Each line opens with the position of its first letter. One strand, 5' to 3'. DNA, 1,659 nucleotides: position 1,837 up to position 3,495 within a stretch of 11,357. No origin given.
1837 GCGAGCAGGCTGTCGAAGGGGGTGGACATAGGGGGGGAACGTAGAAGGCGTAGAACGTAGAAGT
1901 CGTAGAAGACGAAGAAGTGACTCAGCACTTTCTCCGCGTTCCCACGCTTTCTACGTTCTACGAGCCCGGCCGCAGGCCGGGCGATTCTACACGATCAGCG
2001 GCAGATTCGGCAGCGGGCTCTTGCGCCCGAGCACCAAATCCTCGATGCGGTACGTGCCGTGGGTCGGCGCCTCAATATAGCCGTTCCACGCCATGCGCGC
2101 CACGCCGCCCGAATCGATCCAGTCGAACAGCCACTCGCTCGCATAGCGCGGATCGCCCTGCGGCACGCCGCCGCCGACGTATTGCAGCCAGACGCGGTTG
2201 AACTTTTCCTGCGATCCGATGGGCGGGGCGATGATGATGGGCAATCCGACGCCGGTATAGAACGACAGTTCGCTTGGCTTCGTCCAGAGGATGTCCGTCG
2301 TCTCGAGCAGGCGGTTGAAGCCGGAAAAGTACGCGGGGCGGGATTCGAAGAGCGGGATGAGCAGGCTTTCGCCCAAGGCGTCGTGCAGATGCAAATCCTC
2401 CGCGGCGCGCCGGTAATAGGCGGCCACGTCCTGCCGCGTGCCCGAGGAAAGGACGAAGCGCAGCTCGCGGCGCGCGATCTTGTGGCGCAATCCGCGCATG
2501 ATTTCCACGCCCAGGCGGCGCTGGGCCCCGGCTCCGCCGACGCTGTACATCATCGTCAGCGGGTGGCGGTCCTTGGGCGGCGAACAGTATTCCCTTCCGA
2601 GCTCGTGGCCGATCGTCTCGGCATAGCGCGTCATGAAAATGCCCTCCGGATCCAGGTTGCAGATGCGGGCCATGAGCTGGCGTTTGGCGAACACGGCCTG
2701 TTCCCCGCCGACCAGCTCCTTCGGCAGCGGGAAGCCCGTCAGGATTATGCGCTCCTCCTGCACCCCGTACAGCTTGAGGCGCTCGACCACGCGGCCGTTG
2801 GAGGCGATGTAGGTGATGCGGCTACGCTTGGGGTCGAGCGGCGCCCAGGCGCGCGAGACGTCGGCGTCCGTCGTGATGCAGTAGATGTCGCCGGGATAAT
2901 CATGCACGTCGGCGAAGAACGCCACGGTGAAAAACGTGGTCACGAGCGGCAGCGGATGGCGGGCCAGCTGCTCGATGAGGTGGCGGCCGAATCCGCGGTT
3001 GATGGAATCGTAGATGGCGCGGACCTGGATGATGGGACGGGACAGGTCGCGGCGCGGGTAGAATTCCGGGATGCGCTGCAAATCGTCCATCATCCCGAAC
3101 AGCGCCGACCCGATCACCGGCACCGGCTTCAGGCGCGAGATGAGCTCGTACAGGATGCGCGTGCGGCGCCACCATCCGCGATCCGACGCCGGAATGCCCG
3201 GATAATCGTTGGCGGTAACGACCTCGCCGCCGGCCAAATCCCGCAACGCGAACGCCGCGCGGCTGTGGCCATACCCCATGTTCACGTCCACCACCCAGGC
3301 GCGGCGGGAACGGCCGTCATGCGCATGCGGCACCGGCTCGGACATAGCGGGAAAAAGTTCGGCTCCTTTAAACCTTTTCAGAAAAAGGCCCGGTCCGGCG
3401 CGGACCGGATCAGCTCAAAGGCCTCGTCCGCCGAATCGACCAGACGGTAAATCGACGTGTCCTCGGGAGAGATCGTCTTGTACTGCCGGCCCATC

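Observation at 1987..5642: Compact operon coupling an uncharacterised Cas4-like/RNase-H-fold nuclease with a LOG nucleotide N-glycosidase-family enzyme and a lipid glycosyltransferase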

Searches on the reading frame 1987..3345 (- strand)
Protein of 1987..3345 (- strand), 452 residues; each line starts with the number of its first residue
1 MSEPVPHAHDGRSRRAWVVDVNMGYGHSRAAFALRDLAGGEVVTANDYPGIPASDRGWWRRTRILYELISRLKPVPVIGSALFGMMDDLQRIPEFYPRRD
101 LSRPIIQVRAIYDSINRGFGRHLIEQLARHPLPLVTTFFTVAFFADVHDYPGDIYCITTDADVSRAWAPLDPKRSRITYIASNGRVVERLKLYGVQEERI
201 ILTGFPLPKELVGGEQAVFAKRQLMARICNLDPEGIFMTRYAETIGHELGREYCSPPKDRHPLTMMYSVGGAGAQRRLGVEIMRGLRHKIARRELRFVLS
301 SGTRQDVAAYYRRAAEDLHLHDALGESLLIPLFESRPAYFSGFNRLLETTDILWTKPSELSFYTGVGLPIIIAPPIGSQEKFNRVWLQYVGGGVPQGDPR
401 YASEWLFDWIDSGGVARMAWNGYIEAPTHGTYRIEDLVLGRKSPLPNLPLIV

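Call 4: search_protein_families(library=pfam, proteins=[window:1987-3345:-], max_evalue=0.01)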
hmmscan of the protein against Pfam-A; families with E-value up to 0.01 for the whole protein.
window:1987-3345:- (452 aa): 1 family
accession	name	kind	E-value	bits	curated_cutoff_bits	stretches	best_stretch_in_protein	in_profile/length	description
PF22053.2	DUF6938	-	2.9e-10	40.6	27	1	258-385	33-177/236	Domain of unknown function (DUF6938)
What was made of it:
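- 1987..3345 (-): DUF6938 protein (452 aa), a GT-B-fold, GT28-like (MGDG-synthase/MurG-like) glycosyltransferase. PF22053 at 40.6 bits (call 4).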

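Call 5: search_protein_families(library=ncbifam, proteins=[window:1987-3345:-], max_evalue=0.01)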
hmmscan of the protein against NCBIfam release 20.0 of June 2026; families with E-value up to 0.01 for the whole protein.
window:1987-3345:- (452 aa): 1 family
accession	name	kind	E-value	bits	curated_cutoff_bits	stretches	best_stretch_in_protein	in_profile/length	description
NF010135.0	PRK13609.1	equivalog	0.00038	19.5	500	0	115-211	87-183/388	diglucosyl diacylglycerol synthase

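Call 18: find_homologous_proteins(query=window:1987-3345:-)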
Query window:1987-3345:- (452 aa): 6795 proteins with E <= 0.001 among 8000 candidates; the best 120 are listed.
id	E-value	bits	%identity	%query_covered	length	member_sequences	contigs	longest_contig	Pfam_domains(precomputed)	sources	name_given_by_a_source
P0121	0.0e+0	1050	100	100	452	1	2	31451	PF22053.3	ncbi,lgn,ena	-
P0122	8.6e-265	897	83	99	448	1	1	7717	PF22053.3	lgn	-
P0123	1.4e-247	840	81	98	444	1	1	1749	PF22053.3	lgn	-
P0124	1.5e-234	797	75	97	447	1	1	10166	PF22053.3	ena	-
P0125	2.7e-233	793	75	98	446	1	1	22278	PF22053.3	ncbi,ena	-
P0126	5.4e-229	779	74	99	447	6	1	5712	PF22053.3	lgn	-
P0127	1.7e-228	777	74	100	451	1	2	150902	PF22053.3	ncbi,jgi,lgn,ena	-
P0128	2.0e-224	764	72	97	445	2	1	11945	PF22053.3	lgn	-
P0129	6.1e-212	722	68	99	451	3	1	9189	PF22053.3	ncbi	-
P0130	5.2e-211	719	69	99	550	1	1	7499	PF22053.3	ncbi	-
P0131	1.3e-210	718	68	99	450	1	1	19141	PF22053.3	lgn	-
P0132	1.3e-209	715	68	99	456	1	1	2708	PF22053.3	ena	-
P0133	1.4e-209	715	68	99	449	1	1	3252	PF22053.3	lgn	-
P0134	2.9e-208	710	68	99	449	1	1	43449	PF22053.3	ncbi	-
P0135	1.5e-207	708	67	99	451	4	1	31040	PF22053.3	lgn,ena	-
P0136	1.4e-206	705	67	99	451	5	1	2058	PF22053.3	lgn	-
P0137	1.0e-205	702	68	99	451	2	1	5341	PF22053.3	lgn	-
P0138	1.1e-204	698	65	99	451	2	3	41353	PF22053.3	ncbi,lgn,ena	-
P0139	2.4e-204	697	67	100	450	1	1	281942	PF22053.3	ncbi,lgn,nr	ncbi:hypothetical protein HZA85_02930 [Candidatus Uhrbacteria bacterium]|nr:hypothetical protein [Ca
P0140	6.9e-204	696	68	99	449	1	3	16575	PF22053.3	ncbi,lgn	-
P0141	8.7e-204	696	67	99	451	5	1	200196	PF22053.3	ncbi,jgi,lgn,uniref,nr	ncbi:hypothetical protein A2304_01770 [Candidatus Uhrbacteria bacterium RIFOXYB2_FULL_57_15]|uniref:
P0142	3.8e-203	693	67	98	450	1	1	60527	PF22053.3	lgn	-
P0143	5.5e-203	693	68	99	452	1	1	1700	PF22053.3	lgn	-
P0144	1.1e-202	692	66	99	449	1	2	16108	PF22053.3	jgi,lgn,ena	-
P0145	1.2e-201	689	68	98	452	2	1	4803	PF22053.3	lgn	-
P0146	1.8e-201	688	65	99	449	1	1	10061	PF22053.3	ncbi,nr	ncbi:hypothetical protein HZA87_00720 [Candidatus Uhrbacteria bacterium]|nr:hypothetical protein [Ca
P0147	2.8e-201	687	68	98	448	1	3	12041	PF22053.3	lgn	-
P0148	3.3e-201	687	68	97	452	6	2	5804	PF22053.3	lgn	-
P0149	4.2e-201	687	69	95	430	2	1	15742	PF22053.3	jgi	-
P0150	4.8e-201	686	65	99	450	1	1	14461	PF22053.3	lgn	-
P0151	6.9e-201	686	66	99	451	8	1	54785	PF22053.3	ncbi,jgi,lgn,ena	ncbi:MAG: hypothetical protein WCO25_03420 [Candidatus Uhrbacteria bacterium]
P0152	7.2e-201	686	65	98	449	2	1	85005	PF22053.3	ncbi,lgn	-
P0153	1.1e-200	685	66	99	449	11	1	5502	PF22053.3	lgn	-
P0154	1.1e-200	685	67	97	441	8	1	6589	PF22053.3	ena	-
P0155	3.5e-200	684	68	95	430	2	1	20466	PF22053.3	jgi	jgi:hypothetical protein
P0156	5.9e-200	683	65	99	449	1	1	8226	PF22053.3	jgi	jgi:hypothetical protein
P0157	6.1e-200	683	65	99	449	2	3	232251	PF22053.3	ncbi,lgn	-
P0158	7.2e-200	683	66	99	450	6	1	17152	PF22053.3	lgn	-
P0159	1.1e-199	682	70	95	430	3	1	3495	PF22053.3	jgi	jgi:hypothetical protein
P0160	1.2e-199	682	66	99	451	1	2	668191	PF22053.3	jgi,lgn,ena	jgi:hypothetical protein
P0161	1.3e-199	682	65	99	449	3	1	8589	PF22053.3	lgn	-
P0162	1.3e-199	682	65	99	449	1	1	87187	PF22053.3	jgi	-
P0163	1.4e-199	682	66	97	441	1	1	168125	PF22053.3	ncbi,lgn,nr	ncbi:hypothetical protein HYV69_02190 [Candidatus Uhrbacteria bacterium]|nr:hypothetical protein [Ca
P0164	1.4e-199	682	67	99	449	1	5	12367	PF22053.3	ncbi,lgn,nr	ncbi:hypothetical protein HY631_01855 [Candidatus Uhrbacteria bacterium]|nr:hypothetical protein [Ca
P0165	1.6e-199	681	68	97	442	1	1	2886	PF22053.3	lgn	-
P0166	2.2e-199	681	65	99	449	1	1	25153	PF22053.3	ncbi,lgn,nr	ncbi:hypothetical protein HY771_03835 [Candidatus Uhrbacteria bacterium]|nr:hypothetical protein [Ca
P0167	2.5e-199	681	65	99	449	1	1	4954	PF22053.3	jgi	jgi:hypothetical protein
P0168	3.2e-199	680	64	99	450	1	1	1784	PF22053.3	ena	-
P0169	3.3e-199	680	65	99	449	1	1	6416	PF22053.3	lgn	-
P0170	5.3e-199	680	65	97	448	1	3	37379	PF22053.3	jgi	jgi:hypothetical protein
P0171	5.3e-199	680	65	99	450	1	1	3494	PF22053.3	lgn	-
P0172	6.1e-199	680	66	99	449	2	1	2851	PF22053.3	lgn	-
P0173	7.7e-199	679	63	99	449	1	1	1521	PF22053.3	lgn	-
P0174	8.1e-199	679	66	99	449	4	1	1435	PF22053.3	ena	-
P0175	8.2e-199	679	65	97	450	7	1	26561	PF22053.3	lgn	-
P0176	1.1e-198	679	66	99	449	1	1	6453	PF22053.3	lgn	-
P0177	1.5e-198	678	64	99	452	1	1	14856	PF22053.3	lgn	-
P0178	1.7e-198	678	66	97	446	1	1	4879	PF22053.3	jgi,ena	-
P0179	2.8e-198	677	65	97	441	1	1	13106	PF22053.3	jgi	jgi:hypothetical protein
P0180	7.7e-198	676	62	99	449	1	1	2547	PF22053.3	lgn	-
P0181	8.1e-198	676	66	97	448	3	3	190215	PF22053.3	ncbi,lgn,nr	ncbi:hypothetical protein HYV70_00930 [Candidatus Uhrbacteria bacterium]|nr:hypothetical protein [Ca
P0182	1.0e-197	675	63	98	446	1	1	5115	PF22053.3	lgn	-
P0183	1.1e-197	675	65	99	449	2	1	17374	PF22053.3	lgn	-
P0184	1.4e-197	675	65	98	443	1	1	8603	PF22053.3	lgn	-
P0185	1.7e-197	675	66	98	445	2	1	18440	PF22053.3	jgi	jgi:hypothetical protein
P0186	1.8e-197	675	66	99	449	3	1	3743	PF22053.3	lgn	-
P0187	2.4e-197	674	63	99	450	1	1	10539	PF22053.3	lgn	-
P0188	3.0e-197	674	64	99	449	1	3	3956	PF22053.3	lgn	-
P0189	3.3e-197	674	65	99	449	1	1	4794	PF22053.3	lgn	-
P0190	4.1e-197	674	65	97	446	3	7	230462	PF22053.3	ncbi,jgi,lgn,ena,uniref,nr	ncbi:MAG: hypothetical protein UX57_C0010G0020 [Candidatus Uhrbacteria bacterium GW2011_GWE2_46_68]|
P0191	4.5e-197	673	66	97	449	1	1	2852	PF22053.3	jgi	jgi:hypothetical protein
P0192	5.2e-197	673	65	99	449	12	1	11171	PF22053.3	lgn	-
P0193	6.3e-197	673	65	98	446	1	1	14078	PF22053.3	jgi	jgi:hypothetical protein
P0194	7.9e-197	673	66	99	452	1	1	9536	PF22053.3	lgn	-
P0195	9.0e-197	672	64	99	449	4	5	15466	PF22053.3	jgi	-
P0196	9.9e-197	672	64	99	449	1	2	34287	PF22053.3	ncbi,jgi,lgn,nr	ncbi:hypothetical protein HQ487_04595 [Candidatus Uhrbacteria bacterium]|nr:hypothetical protein [Ca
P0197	1.1e-196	672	64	99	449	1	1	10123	PF22053.3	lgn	-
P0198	1.5e-196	672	63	99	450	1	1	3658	PF22053.3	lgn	-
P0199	2.0e-196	671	65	99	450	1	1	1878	PF22053.3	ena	-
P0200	2.4e-196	671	67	98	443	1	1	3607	PF22053.3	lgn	-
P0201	2.6e-196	671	67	95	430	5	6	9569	PF22053.3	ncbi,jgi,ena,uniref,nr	ncbi:MAG: hypothetical protein UY77_C0025G0005 [Candidatus Uhrbacteria bacterium GW2011_GWA2_53_10]|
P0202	3.2e-196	671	65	97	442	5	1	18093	PF22053.3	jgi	jgi:hypothetical protein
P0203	3.8e-196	670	64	99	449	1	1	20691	PF22053.3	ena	-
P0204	4.0e-196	670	64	98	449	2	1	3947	PF22053.3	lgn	-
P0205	4.4e-196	670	65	99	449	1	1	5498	PF22053.3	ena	-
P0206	9.9e-196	669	64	99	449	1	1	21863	PF22053.3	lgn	-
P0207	1.1e-195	669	62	99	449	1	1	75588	PF22053.3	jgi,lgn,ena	-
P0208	1.3e-195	669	64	96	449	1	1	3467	PF22053.3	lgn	-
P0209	1.4e-195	668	63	99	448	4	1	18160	PF22053.3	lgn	-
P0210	2.1e-195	668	63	100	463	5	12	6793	PF22053.3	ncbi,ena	-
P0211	2.7e-195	668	65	99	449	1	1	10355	PF22053.3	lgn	-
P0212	2.9e-195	667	64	99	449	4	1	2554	PF22053.3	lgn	-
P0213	3.1e-195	667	64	99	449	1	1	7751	PF22053.3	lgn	-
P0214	3.9e-195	667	64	99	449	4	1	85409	PF22053.3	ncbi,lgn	-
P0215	4.5e-195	667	65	97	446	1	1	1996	PF22053.3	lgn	-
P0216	5.9e-195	666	66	95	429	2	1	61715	PF22053.3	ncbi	-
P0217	7.5e-195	666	64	99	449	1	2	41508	PF22053.3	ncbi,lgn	-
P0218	9.1e-195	666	64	99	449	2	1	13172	PF22053.3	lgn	-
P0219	1.0e-194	666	64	99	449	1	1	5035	PF22053.3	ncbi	-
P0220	1.6e-194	665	64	99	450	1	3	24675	PF22053.3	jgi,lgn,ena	-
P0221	1.9e-194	665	63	99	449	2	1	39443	PF22053.3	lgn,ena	-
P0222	2.8e-194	664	65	99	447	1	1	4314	PF22053.3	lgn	-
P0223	3.1e-194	664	65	99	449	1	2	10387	PF22053.3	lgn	-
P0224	5.1e-194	663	66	95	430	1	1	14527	PF22053.3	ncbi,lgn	-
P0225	5.3e-194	663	66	96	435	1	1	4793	PF22053.3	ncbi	-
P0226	9.0e-194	662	67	95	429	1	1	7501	PF22053.3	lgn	-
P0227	1.2e-193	662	64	98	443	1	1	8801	PF22053.3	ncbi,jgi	jgi:hypothetical protein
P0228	1.2e-193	662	62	99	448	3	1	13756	PF22053.3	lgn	-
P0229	3.2e-193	661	63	99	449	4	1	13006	PF22053.3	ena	-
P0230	3.8e-193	660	63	100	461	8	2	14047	PF22053.3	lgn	-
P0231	4.3e-193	660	67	97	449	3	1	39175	PF22053.3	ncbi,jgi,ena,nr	ncbi:MAG TPA: hypothetical protein VJB99_04405 [Patescibacteria group bacterium]|nr:hypothetical pro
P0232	4.5e-193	660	65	97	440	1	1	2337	PF22053.3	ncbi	-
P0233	5.2e-193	660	63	97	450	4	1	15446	PF22053.3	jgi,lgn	jgi:hypothetical protein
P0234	5.9e-193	660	64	99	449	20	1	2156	PF22053.3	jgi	-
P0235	8.1e-193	659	64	97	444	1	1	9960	PF22053.3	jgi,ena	-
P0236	1.1e-192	659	65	97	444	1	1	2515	PF22053.3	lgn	-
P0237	1.6e-192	658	64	100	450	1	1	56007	PF22053.3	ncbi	-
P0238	2.5e-192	658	64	99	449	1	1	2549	PF22053.3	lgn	-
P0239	3.2e-192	657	64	99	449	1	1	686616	PF22053.3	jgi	jgi:hypothetical protein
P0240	5.5e-192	657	62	99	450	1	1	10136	PF22053.3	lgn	-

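Call 19: find_encoding_contigs(protein=P0160, flank=8000, max_places=1)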
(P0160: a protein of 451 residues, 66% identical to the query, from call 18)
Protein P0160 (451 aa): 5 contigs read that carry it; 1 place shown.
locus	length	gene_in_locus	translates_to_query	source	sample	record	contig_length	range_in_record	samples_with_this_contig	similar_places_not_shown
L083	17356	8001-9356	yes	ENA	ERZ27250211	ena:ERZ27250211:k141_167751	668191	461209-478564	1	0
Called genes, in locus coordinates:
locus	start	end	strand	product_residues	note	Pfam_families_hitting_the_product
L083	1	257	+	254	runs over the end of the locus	PF07264:EI24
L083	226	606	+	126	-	PF01687:Flavokinase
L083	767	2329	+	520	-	PF00672:HAMP (faint), PF00989:PAS, PF08448:PAS_4, PF13426:PAS_9, PF08447:PAS_3, PF00512:HisKA, PF02518:HATPase_c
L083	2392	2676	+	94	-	PF00216:Bac_DNA_binding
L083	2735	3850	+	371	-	PF13167:GTP-bdg_N, PF16360:GTP-bdg_M, PF03193:RsgA_GTPase (faint), PF00009:GTP_EFTU (faint), PF01926:MMR_HSR1, PF02421:FeoB_N (weak)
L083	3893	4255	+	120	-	-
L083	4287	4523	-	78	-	PF00830:Ribosomal_L28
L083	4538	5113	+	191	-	PF23951:DUF7282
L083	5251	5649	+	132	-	-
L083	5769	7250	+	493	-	PF12705:PDDEXK_1 (weak), PF13482:RNase_H_2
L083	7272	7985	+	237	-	PF18306:LDcluster4, PF03641:Lysine_decarbox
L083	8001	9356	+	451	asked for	PF22053:DUF6938 (faint)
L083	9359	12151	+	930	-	PF02743:dCache_1, PF03924:CHASE, PF08448:PAS_4 (weak), PF13426:PAS_9 (weak), PF00512:HisKA, PF02518:HATPase_c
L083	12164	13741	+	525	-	-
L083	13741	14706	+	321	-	PF02449:Glyco_hydro_42 (faint)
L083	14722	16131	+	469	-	PF00890:FAD_binding_2 (weak), PF01134:GIDA, PF01262:AlaDh_PNT_C (faint), PF01266:DAO (faint), PF07992:Pyr_redox_2, PF12831:FAD_oxidored (weak), PF00070:Pyr_redox, PF02852:Pyr_redox_dim, +4 more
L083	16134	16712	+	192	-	PF13482:RNase_H_2, PF10108:DNA_pol_B_exo2 (faint)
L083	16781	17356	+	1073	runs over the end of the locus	PF03477:ATP-cone, PF08471:Ribonuc_red_2_N, PF02867:Ribonuc_red_lgC, PF12637:TSCPD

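Call 20: find_encoding_contigs(protein=P0190, flank=8000, max_places=1)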
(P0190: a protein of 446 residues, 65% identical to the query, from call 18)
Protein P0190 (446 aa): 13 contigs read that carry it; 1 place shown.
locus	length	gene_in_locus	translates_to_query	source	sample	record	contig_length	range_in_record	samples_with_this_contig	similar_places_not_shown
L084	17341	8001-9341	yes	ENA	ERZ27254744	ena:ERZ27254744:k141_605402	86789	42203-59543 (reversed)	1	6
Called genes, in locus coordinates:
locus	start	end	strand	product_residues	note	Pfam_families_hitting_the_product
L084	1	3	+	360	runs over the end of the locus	PF00483:NTP_transferase, PF12804:NTP_transf_3, PF00132:Hexapep (faint), PF25084:LbH_EIF2B (weak), PF25087:GMPPB_C (weak)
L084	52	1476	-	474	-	PF08308:PEGA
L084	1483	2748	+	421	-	PF22694:CtpB_N-like, PF00595:PDZ, PF13180:PDZ_2 (weak), PF17820:PDZ_6, PF03572:Peptidase_S41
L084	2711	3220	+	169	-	PF00293:NUDIX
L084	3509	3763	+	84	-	PF00216:Bac_DNA_binding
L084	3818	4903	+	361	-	PF13167:GTP-bdg_N, PF16360:GTP-bdg_M, PF01926:MMR_HSR1, PF02421:FeoB_N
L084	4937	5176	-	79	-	PF00830:Ribosomal_L28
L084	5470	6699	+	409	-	-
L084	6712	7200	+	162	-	PF23951:DUF7282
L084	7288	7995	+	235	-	PF18306:LDcluster4, PF03641:Lysine_decarbox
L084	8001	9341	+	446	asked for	PF22053:DUF6938 (weak)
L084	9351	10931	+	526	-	-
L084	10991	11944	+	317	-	PF00331:Glyco_hydro_10 (weak), PF02449:Glyco_hydro_42 (faint)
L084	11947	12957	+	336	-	-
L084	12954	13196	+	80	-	-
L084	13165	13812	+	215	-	PF13482:RNase_H_2, PF10108:DNA_pol_B_exo2 (faint)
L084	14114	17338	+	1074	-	PF03477:ATP-cone, PF08471:Ribonuc_red_2_N, PF02867:Ribonuc_red_lgC, PF12637:TSCPD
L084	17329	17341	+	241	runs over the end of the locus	PF08241:Methyltransf_11, PF13649:Methyltransf_25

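Call 21: find_encoding_contigs(protein=P0239, flank=8000, max_places=1)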
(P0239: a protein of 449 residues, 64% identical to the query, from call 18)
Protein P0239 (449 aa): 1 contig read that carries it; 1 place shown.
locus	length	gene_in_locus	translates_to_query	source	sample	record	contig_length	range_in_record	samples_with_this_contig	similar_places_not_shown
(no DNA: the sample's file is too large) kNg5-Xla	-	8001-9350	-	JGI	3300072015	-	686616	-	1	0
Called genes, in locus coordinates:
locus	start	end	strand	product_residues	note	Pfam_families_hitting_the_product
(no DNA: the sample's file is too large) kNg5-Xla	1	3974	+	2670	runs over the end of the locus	PF13205:Big_5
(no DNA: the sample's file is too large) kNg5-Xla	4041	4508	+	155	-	-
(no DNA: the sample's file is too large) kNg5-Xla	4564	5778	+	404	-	PF13167:GTP-bdg_N, PF16360:GTP-bdg_M, PF00025:Arf (faint), PF00009:GTP_EFTU (faint), PF02421:FeoB_N, PF01926:MMR_HSR1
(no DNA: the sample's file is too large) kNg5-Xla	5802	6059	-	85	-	PF00830:Ribosomal_L28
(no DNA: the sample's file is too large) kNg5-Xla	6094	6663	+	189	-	PF23951:DUF7282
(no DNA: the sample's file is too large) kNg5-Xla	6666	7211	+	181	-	PF01863:YgjP-like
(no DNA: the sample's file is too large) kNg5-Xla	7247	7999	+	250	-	PF18306:LDcluster4, PF03641:Lysine_decarbox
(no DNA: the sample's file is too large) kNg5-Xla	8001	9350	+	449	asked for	PF22053:DUF6938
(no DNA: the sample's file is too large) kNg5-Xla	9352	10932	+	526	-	-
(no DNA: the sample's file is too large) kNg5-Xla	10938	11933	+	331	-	-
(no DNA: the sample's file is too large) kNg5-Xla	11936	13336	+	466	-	PF01134:GIDA (faint), PF01262:AlaDh_PNT_C (faint), PF01266:DAO (faint), PF03486:HI0933_like (faint), PF07992:Pyr_redox_2, PF13738:Pyr_redox_3, PF00070:Pyr_redox, PF02852:Pyr_redox_dim, +1 more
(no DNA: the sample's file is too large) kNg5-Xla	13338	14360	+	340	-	PF13088:BNR_2 (weak), PF04616:Glyco_hydro_43 (faint)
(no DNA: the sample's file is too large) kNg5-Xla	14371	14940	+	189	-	PF13482:RNase_H_2, PF10108:DNA_pol_B_exo2 (faint)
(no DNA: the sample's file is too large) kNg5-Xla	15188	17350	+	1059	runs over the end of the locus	PF03477:ATP-cone, PF08471:Ribonuc_red_2_N, PF02867:Ribonuc_red_lgC, PF12637:TSCPD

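Call 23: search_solved_structures(query=window:1987-3345:-, max_evalue=1)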
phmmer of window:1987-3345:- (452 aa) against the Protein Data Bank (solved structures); distinct sequences matched with E-value up to 1: 1.
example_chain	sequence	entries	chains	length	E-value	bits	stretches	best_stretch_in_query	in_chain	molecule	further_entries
9wde_A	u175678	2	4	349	0.054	15.3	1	339-392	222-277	Processive diacylglycerol beta-glucosyltransferase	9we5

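Call 32: search_protein_representatives(protein=window:1987-3345:-)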
Query: 452 residues. Proteins with E-value up to 0.001 (for the whole library): 668; up to 1e-10: 480; up to 1e-30: 238. The best 150 are listed.
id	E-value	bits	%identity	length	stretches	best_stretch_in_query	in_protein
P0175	2.6e-199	679.1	65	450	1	14-452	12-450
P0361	5.7e-139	480.1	53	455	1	14-439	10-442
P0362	6.2e-131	453.6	49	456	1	7-452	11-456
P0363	4.2e-124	431.1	47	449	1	15-437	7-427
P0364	2.9e-113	395.3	44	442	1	14-440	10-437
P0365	3.5e-113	395.1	45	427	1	18-440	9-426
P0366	6.7e-110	384.3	43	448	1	15-438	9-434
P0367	6.5e-109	381.0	61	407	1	12-283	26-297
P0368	4.5e-106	371.7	44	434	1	13-435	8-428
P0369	5.2e-106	371.5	41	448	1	14-438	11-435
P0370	2.1e-105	369.4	45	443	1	14-435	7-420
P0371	9.3e-105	367.3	42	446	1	14-443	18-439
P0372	8.8e-104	364.1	43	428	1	15-440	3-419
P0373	1.6e-103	363.2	51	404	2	15-209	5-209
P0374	2.3e-103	362.7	45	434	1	18-436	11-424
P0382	2.9e-98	345.9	38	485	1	5-445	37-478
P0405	1.6e-79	284.1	37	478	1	12-437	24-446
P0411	3.0e-77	276.6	38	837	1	13-441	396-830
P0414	2.2e-76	273.8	34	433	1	15-441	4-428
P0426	2.1e-73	264.0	53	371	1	14-245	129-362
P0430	4.8e-72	259.5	54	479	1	15-245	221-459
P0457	1.4e-63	231.6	33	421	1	23-438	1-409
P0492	7.6e-54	199.5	32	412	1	17-439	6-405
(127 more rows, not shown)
